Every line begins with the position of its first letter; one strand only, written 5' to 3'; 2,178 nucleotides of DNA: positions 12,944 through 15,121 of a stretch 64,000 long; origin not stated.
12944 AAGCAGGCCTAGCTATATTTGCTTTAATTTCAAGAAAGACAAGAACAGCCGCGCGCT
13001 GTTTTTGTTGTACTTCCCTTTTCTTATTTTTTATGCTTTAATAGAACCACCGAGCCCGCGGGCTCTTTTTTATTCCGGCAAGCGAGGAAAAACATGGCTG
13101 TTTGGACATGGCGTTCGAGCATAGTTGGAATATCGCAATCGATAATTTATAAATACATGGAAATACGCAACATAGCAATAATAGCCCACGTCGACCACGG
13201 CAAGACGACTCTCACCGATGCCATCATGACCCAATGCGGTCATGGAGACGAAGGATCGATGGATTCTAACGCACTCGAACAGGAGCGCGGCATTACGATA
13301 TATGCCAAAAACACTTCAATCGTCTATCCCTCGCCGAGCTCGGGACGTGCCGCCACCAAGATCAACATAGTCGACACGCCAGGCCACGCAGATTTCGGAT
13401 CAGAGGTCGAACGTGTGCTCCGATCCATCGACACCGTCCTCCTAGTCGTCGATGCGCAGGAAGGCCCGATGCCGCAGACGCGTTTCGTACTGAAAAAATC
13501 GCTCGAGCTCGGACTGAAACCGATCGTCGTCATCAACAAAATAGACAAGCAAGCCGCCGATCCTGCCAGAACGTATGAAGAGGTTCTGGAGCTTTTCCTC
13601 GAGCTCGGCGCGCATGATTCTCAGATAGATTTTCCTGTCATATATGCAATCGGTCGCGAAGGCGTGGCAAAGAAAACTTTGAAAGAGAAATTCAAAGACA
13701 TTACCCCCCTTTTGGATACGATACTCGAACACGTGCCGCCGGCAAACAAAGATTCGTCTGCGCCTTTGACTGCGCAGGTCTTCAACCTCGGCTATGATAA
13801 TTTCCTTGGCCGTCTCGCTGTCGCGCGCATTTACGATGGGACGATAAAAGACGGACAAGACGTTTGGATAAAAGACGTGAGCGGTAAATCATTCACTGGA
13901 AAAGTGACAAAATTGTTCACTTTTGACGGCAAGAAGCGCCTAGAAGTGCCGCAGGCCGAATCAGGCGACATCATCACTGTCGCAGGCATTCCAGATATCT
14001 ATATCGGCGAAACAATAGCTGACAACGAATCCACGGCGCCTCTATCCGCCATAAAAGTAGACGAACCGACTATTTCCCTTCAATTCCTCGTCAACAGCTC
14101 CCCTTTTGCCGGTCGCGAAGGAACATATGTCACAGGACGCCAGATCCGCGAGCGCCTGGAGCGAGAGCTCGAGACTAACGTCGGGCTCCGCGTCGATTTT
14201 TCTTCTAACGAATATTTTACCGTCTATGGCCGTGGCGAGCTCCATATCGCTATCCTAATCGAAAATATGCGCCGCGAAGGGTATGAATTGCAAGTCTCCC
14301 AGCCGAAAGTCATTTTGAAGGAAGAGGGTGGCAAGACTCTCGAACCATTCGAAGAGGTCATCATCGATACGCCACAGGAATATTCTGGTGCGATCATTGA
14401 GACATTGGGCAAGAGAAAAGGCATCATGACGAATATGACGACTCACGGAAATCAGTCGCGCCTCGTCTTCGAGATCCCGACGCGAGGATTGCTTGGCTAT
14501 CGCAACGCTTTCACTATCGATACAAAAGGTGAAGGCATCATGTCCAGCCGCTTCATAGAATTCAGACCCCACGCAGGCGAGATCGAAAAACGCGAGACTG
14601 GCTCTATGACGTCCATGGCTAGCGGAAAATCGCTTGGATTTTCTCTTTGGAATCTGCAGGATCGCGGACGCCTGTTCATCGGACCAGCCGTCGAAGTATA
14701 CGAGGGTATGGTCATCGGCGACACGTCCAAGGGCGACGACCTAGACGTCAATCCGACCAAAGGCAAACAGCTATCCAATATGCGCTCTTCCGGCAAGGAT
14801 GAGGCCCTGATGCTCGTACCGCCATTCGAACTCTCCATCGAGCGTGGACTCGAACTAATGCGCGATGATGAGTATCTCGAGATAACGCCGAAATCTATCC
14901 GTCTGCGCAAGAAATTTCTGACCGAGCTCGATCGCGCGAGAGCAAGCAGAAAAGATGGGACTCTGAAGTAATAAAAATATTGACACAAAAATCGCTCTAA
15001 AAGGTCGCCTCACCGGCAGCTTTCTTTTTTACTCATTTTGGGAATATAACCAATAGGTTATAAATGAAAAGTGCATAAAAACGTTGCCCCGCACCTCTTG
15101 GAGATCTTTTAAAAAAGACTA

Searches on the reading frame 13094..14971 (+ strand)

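Call 24: search_protein_families(library=pfam, proteins=[window:13094-14971:+], max_evalue=0.001)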
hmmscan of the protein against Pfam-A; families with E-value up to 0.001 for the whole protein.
window:13094-14971:+ (625 aa): 6 families
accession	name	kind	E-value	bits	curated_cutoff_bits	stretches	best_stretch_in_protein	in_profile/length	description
PF00009.33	GTP_EFTU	-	1.7e-50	171.7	26.5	1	23-216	2-188/188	Elongation factor Tu GTP binding domain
PF21018.2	BipA_C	-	7.7e-41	138.7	23.8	1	502-610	1-109/110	TypA/BipA C-terminal domain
PF00679.30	EFG_C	-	4.3e-21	75.2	27.9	1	415-499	2-87/89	Elongation factor G C-terminus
PF03144.31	GTP_EFTU_D2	-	1.6e-13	51.3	30.3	1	239-309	1-73/73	Elongation factor Tu domain 2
PF22042.2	EF-G_D2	-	7e-09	36.1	27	1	225-309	2-82/84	Elongation factor G domain 2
PF01926.29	MMR_HSR1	-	2.4e-05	24.9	21.9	1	27-149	2-113/113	50S ribosome-binding GTPase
